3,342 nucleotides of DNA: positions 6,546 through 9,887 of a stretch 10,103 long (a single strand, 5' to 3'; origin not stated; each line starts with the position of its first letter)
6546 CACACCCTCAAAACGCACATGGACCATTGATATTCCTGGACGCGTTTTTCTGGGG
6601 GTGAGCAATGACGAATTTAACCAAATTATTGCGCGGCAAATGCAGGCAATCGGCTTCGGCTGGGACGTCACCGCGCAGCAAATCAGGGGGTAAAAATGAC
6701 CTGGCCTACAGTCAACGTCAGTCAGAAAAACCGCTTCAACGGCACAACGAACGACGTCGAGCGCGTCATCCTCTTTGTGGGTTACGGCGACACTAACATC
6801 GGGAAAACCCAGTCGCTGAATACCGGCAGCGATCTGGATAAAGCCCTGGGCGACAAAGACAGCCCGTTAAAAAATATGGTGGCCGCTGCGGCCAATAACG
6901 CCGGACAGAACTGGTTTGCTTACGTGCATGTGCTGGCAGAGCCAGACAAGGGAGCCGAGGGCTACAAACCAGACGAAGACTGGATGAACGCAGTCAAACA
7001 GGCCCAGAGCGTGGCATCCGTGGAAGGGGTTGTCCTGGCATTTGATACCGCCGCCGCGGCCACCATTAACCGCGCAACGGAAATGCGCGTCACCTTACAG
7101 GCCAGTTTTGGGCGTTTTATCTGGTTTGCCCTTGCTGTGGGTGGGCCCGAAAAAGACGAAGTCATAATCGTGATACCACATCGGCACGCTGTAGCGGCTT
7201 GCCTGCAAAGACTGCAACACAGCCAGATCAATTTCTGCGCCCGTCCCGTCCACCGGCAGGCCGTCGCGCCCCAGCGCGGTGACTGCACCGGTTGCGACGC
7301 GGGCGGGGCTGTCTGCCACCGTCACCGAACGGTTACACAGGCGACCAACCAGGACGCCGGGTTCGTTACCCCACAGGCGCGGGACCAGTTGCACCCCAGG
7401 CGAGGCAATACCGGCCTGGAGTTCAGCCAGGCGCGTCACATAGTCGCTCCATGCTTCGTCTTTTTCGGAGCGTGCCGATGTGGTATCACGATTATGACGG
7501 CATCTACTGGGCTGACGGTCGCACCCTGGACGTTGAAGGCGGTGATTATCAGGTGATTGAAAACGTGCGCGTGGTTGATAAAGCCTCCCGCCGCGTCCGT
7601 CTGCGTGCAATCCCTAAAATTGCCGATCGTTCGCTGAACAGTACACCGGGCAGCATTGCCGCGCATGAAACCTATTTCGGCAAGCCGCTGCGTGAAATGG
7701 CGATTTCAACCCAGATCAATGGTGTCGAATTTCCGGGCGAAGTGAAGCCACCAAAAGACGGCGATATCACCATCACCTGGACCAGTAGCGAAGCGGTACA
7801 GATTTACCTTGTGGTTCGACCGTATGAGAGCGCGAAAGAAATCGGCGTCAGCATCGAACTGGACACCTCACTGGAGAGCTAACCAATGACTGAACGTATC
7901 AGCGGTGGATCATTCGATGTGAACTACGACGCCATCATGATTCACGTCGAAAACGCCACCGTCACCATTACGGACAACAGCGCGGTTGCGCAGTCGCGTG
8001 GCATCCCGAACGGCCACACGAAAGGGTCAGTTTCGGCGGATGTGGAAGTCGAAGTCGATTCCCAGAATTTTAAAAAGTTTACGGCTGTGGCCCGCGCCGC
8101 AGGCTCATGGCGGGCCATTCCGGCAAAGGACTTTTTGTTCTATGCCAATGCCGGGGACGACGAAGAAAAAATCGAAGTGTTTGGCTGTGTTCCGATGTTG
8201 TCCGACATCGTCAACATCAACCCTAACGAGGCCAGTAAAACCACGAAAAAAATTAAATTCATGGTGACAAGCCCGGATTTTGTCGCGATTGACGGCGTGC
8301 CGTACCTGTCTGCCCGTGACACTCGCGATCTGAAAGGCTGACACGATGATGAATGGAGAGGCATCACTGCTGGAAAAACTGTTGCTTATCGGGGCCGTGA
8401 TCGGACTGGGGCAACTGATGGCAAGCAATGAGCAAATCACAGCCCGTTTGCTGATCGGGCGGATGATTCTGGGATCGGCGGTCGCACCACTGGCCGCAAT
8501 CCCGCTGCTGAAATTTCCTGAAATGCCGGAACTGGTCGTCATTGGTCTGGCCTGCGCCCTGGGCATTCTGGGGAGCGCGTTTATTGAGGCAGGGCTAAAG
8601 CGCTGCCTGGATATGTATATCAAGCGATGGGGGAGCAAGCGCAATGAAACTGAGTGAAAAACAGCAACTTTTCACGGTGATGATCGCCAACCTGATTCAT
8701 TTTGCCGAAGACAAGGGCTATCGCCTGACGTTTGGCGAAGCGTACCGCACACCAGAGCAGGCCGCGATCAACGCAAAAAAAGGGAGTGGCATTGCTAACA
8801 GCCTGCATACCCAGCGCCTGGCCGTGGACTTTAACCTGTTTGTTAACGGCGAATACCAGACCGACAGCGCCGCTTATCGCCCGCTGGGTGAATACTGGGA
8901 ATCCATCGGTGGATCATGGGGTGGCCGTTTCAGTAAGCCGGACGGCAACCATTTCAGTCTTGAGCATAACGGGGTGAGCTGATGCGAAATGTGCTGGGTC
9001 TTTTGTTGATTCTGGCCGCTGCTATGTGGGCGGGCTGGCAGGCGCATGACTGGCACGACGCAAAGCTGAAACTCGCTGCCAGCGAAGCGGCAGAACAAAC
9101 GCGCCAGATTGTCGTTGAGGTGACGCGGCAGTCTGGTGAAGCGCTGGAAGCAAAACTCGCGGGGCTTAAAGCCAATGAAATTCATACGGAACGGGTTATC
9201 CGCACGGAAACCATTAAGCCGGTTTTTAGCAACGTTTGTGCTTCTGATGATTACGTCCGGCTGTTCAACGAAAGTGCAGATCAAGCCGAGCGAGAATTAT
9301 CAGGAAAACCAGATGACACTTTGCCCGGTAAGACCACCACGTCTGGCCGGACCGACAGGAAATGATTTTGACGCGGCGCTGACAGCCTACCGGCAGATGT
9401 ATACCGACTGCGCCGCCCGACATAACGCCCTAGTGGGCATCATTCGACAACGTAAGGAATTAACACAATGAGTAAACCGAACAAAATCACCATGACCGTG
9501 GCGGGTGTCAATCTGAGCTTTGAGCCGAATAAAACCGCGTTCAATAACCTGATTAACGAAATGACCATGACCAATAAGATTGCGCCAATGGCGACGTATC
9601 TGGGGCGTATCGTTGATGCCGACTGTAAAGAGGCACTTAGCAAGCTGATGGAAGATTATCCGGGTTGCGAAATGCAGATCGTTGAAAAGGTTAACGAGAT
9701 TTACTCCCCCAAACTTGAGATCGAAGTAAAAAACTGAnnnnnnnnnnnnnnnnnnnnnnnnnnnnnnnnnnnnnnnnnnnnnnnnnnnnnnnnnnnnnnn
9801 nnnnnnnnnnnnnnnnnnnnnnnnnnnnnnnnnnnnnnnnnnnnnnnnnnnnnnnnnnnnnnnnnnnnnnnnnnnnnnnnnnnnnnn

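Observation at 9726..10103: Canonical -1 slippery heptamer at the chaperone stop with an open -1 frame to the window end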

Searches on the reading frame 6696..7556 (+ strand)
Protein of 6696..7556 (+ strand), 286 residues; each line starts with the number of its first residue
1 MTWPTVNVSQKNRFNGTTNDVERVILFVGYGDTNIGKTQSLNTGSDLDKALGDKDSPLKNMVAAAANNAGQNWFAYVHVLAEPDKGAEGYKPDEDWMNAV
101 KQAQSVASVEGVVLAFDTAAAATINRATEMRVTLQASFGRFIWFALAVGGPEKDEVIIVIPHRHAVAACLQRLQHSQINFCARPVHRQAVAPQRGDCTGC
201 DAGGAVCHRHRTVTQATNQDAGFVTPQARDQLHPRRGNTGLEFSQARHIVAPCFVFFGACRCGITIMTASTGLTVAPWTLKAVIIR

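Call 35: find_encoding_contigs(protein=window:6696-7556:+, flank=10000, max_places=5)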
Protein window:6696-7556:+ (286 aa): no gene with exactly this product is on record in the collection.

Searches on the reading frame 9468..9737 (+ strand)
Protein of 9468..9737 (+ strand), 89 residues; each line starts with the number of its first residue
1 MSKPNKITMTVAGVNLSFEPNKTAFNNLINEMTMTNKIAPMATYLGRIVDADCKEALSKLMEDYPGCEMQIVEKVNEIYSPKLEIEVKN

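Call 11: find_encoding_contigs(protein=window:9468-9737:+, flank=10000, max_places=10)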
Protein window:9468-9737:+ (89 aa): 17 contigs read that carry it; 10 places shown.
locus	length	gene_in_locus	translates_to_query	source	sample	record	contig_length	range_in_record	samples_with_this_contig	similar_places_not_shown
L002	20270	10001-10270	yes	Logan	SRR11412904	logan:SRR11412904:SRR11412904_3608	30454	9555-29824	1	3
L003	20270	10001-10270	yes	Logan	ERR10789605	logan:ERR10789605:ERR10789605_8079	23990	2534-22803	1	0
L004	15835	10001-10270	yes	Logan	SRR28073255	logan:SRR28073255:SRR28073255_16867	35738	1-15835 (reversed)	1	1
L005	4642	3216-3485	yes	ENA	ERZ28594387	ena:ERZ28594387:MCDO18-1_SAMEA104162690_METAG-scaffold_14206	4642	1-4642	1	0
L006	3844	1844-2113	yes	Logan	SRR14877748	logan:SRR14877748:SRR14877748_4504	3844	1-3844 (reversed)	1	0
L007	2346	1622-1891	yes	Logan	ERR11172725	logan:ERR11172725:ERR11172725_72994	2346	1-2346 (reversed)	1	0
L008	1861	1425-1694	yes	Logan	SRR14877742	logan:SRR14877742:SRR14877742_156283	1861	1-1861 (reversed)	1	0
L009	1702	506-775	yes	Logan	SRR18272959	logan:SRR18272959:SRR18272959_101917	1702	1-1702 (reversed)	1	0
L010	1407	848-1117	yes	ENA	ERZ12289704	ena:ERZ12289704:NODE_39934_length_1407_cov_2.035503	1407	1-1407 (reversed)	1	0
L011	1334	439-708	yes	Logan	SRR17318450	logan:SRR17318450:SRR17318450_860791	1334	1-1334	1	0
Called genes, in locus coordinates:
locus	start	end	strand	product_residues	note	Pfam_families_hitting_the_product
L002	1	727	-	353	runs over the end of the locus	PF04860:Phage_portal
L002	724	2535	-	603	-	PF06056:Terminase_5, PF03237:Terminase_6N, PF17289:Terminase_6C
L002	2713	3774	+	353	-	PF05929:Phage_GPO_N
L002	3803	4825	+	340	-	PF05125:Phage_cap_P2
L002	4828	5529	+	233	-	PF05944:Phage_term_smal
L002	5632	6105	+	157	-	PF05926:Phage_GPL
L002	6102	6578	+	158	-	PF06891:P2_Phage_GpR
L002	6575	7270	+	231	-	PF05069:Phage_tail_S (faint)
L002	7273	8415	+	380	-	PF10758:DUF2586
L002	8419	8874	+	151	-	PF10772:Phage_HP1_Orf24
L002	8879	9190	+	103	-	PF04550:Phage_holin_3_2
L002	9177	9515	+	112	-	PF13539:Peptidase_M15_4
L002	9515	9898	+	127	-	-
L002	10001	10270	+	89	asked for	PF10963:Phage_TAC_10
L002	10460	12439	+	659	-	PF10145:PhageMin_Tail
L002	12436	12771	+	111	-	PF10761:DUF2590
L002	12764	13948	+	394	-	PF04865:Baseplate_J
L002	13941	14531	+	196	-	-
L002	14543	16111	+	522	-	PF12571:Phage_tail_fib, PF07484:Collar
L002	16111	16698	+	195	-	PF28596:Caudo_TAP_N, PF27183:Phage_YomQ_N (weak), PF02413:Caudo_TAP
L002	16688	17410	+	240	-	-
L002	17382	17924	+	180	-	PF25759:HP1_ORF34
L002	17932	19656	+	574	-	-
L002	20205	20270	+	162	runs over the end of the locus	-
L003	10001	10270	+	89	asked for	PF10963:Phage_TAC_10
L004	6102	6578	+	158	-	PF06891:P2_Phage_GpR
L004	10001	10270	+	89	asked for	PF10963:Phage_TAC_10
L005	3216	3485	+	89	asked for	PF10963:Phage_TAC_10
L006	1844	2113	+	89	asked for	PF10963:Phage_TAC_10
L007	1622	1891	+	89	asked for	PF10963:Phage_TAC_10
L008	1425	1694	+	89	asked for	PF10963:Phage_TAC_10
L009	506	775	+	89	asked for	PF10963:Phage_TAC_10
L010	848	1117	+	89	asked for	PF10963:Phage_TAC_10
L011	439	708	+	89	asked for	PF10963:Phage_TAC_10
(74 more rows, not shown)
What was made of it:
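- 9468..9737 (+): Tail assembly chaperone gene (89 aa), the counterpart of P2 gpE and HP1 orf26. An AAGGAA Shine-Dalgarno sits at 9454-9459. Its ATG overlaps the stop of the upstream spanin ORF (ATGA). An identical protein is present on 17 public contigs (call 11).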

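Call 19: find_homologous_proteins(query=window:9468-9734:+, max_evalue=0.001)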
Query seq(89 aa) (89 aa): 61 proteins with E <= 0.001 among 61 candidates.
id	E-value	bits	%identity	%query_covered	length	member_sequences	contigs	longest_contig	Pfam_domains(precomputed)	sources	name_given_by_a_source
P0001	2.9e-51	188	100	100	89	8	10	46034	PF10963.15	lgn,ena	-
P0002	4.0e-47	175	91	100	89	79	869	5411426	PF10963.15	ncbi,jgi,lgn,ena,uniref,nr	ncbi:hypothetical protein ACD285_003143 [Salmonella enterica]|jgi:hypothetical protein|uniref:Phage 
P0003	9.1e-46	171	91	100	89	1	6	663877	PF10963.15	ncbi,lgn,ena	ncbi:TPA: putative phage tail assembly chaperone [Citrobacter freundii]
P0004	5.8e-45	168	88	100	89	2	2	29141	PF10963.15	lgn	-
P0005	7.4e-45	168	90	100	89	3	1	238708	PF10963.15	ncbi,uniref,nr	ncbi:putative phage tail assembly chaperone [Enterobacter sp. RIT418]|uniref:putative phage tail ass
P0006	7.7e-45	168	90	100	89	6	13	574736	PF10963.15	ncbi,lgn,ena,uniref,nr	ncbi:hypothetical protein E3V94_10125 [Enterobacter sp. AD2-3]|uniref:putative phage tail assembly c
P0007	9.0e-45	168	88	100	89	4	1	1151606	PF10963.15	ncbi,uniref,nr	ncbi:putative phage tail assembly chaperone [Enterobacter sp. 302C9]|uniref:putative phage tail asse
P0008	9.5e-45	168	90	100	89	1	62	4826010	PF10963.15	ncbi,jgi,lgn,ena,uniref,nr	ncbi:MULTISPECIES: putative phage tail assembly chaperone [Enterobacter cloacae complex]|uniref:puta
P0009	1.1e-44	167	90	100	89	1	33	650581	PF10963.15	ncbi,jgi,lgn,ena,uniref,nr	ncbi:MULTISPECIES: putative phage tail assembly chaperone [Enterobacter]|jgi:hypothetical protein|un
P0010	1.2e-44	167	89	100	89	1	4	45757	PF10963.15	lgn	-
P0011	1.3e-44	167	89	100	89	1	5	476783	PF10963.15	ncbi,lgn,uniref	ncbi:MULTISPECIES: putative phage tail assembly chaperone [Enterobacter]|uniref:putative phage tail 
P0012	1.6e-44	167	90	100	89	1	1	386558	PF10963.15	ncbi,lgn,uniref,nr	ncbi:putative phage tail assembly chaperone [Enterobacter sp. UNJFSC 003]|uniref:putative phage tail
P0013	2.3e-44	166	89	100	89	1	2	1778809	PF10963.15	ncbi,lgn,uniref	ncbi:putative phage tail assembly chaperone [Enterobacter hormaechei subsp. steigerwaltii]|uniref:pu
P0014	3.5e-44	166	90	100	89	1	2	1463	PF10963.15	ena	-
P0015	3.9e-44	166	89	100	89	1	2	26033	PF10963.15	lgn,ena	-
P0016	4.0e-44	166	89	100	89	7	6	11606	PF10963.15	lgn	-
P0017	4.7e-44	165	89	100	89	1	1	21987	PF10963.15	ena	-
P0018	7.7e-44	165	89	100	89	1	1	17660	PF10963.15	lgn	-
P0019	2.2e-43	163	88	100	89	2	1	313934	PF10963.15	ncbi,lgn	ncbi:putative phage tail assembly chaperone [Lelliottia amnigena]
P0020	4.5e-43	162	87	100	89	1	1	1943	PF10963.15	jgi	jgi:hypothetical protein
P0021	4.5e-43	162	87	100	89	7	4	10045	PF10963.15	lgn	-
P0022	6.8e-43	162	87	100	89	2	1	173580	PF10963.15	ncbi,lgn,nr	ncbi:putative phage tail assembly chaperone [Salmonella enterica]|nr:putative phage tail assembly ch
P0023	7.8e-43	161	87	100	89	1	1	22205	PF10963.15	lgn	-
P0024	1.0e-42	161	86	99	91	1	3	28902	PF10963.15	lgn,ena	-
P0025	1.6e-42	160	87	100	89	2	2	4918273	PF10963.15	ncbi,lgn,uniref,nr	ncbi:putative phage tail assembly chaperone [Enterobacter hormaechei]|uniref:putative phage tail ass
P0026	3.8e-42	159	85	99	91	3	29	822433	PF10963.15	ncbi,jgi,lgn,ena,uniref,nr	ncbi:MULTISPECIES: putative phage tail assembly chaperone [Enterobacter]|jgi:hypothetical protein|un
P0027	4.0e-42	159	85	99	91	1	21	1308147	PF10963.15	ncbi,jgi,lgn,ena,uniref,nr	ncbi:TPA: putative phage tail assembly chaperone [Enterobacter asburiae]|jgi:hypothetical protein|un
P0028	6.3e-42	159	85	100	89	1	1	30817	PF10963.15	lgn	-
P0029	1.0e-41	158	84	100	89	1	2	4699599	PF10963.15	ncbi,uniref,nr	ncbi:putative phage tail assembly chaperone [Mixta intestinalis]|uniref:Phage protein n=1 Tax=Mixta 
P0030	1.1e-41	158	84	99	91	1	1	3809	PF10963.15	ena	-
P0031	1.4e-41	158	84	99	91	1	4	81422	PF10963.15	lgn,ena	-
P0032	1.5e-41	157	84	99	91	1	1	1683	PF10963.15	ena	-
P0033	7.8e-41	155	83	100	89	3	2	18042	PF10963.15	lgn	-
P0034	1.4e-40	154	82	99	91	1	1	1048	PF10963.15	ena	-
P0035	1.4e-40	154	84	100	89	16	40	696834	PF10963.15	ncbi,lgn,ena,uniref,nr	ncbi:TPA: putative phage tail assembly chaperone [Escherichia coli]|uniref:putative phage tail assem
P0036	1.5e-40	154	83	100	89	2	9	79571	PF10963.15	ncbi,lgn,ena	-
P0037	3.6e-40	153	81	100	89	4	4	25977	PF10963.15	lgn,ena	-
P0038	1.2e-39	151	82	100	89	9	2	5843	PF10963.15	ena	-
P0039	7.0e-39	149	80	100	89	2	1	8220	PF10963.15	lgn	-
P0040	1.8e-38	148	79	100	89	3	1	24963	PF10963.15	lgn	-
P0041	5.2e-38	146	81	93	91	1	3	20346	PF10963.15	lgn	-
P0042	3.0e-37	144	78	93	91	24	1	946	PF10963.15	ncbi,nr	ncbi:TPA: putative phage tail assembly chaperone [Escherichia coli]|nr:putative phage tail assembly 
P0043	4.6e-37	143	78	93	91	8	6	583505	PF10963.15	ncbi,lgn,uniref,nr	ncbi:putative phage tail assembly chaperone [Escherichia coli]|uniref:putative phage tail assembly c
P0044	9.2e-37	142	74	99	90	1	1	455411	PF10963.15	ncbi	-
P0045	4.9e-36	140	76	93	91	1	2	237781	PF10963.15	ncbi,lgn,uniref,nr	ncbi:hypothetical protein M976_02699 [Buttiauxella ferragutiae ATCC 51602]|uniref:Phage protein n=1 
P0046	2.0e-35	138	78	93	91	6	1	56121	PF10963.15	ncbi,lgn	ncbi:putative phage tail assembly chaperone [Ewingella sp. AOP9-I1-14]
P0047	2.8e-35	137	75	93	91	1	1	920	PF10963.15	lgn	-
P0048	3.0e-35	137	79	100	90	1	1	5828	PF10963.15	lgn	-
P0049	3.5e-35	137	76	98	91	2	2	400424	PF10963.15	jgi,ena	-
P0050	2.9e-34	134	76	100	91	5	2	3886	PF10963.15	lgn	-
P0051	3.7e-34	134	82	85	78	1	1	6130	PF10963.15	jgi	jgi:hypothetical protein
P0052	5.4e-33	130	76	93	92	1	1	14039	PF10963.15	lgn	-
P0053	1.9e-32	128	72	93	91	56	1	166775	PF10963.15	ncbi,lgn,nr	ncbi:TPA: putative phage tail assembly chaperone [Escherichia coli O174:H8]|nr:putative phage tail a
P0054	2.4e-32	128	73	93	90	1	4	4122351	PF10963.15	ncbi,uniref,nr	ncbi:putative phage tail assembly chaperone [Erwinia pyrifoliae]|uniref:Phage tail assembly chaperon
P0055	8.9e-32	126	71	94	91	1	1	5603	PF10963.15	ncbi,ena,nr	ncbi:putative phage tail assembly chaperone [Escherichia coli]|nr:putative phage tail assembly chape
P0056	2.3e-30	122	67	98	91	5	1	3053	PF10963.15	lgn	-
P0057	3.3e-24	102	66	85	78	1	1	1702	PF10963.15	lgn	-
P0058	1.1e-21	94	94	55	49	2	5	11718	PF10963.15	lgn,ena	-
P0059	1.4e-20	91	86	57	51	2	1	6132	PF10963.15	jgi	jgi:hypothetical protein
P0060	2.9e-20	90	92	55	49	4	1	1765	PF10963.15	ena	-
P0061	2.7e-19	87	90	54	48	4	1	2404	PF10963.15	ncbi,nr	ncbi:hypothetical protein G3O87_005046, partial [Salmonella enterica]|nr:hypothetical protein [Salmo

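Call 21: search_protein_families(library=phrogs, proteins=[window:9468-9734:+], max_evalue=1)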
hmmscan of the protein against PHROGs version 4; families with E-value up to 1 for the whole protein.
seq(89 aa): 5 families
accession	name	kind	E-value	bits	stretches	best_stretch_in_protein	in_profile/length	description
phrog_1214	-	unknown function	1e-35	122.7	1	3-89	3-88/88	-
phrog_13464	-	unknown function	0.081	13.8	1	28-79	21-69/74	-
phrog_20303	-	tail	0.09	14.1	1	19-77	58-115/125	minor tail protein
phrog_1313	-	DNA, RNA and nucleotide metabolism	0.15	11.9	1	20-70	219-269/568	DNA helicase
phrog_21712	-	head and packaging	0.19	11.6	1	26-70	229-274/500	major head protein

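Call 23: find_related_loci(query=A2, collection=genome_contigs, flank=1500)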
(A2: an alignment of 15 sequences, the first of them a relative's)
Query A2 (89 aa) in genome_contigs; peptide patterns used: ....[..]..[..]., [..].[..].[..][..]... (x = any residue, [..] = any of these).
24 stretches matched a pattern; 8 encode a relative of the query (tblastn E <= 1e-3); 7 distinct loci.
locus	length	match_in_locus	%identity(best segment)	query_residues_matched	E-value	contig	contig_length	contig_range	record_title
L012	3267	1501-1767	90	1-89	1e-52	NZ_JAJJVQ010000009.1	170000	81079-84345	Citrobacter meridianamericanus strain BR102 NODE_9_length_170000_cov_61.5057, whole genome shotgun sequence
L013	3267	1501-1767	90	1-89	1e-51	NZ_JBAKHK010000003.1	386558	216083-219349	Enterobacter sp. UNJFSC 003 NODE_3_length_386558_cov_301.416183, whole genome shotgun sequence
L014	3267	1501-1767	82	1-89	6e-47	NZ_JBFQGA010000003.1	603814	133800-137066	Kluyvera sp. STS39-E contig00003, whole genome shotgun sequence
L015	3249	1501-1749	71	7-89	1e-39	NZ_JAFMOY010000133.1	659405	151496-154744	Rahnella ecdela strain FRB 231 NODE_1_length_659405_cov_44.883066, whole genome shotgun sequence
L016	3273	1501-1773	69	1-89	3e-38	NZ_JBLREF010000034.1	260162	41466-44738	Erwinia tasmaniensis strain PPS120 PPS120_S155_L001_(paired)_contig_34, whole genome shotgun sequence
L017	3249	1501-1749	66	7-89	9e-35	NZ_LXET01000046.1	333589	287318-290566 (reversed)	Hafnia paralvei ATCC 29927 Sequence00046, whole genome shotgun sequence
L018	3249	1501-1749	76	7-89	1e-42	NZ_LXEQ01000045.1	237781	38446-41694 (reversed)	Buttiauxella ferragutiae ATCC 51602 Sequence00045, whole genome shotgun sequence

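Call 24: find_related_loci(query=A2, collection=viral_contigs, flank=1500)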
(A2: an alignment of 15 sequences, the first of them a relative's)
Query A2 (89 aa) in viral_contigs; peptide patterns used: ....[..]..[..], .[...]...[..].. (x = any residue, [..] = any of these).
76 stretches matched a pattern; 53 encode a relative of the query (tblastn E <= 1e-3); 53 distinct loci.
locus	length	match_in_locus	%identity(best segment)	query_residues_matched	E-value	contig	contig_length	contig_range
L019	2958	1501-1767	92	1-89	4e-53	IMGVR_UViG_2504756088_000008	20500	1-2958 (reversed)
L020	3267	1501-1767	92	1-89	4e-53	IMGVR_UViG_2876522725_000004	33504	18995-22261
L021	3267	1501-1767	92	1-89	4e-53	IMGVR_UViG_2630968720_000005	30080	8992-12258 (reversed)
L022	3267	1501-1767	92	1-89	4e-53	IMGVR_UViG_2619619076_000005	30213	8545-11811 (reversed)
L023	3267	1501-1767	92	1-89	4e-53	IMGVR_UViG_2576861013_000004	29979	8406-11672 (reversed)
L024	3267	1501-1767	91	1-89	1e-52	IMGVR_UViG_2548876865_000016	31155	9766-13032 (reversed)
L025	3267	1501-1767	91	1-89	1e-52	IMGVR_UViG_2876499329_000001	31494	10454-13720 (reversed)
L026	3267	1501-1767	91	1-89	1e-52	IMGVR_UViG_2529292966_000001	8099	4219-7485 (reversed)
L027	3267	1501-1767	91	1-89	1e-52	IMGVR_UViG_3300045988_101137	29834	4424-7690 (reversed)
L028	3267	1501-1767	91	1-89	1e-52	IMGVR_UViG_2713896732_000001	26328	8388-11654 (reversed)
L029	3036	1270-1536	91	1-89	3e-52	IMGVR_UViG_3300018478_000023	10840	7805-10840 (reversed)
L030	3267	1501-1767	91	1-89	3e-52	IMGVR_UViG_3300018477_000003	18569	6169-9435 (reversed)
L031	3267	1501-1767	91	1-89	3e-52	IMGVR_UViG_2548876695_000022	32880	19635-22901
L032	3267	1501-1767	91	1-89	3e-52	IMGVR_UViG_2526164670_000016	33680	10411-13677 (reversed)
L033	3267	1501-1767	91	1-89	3e-52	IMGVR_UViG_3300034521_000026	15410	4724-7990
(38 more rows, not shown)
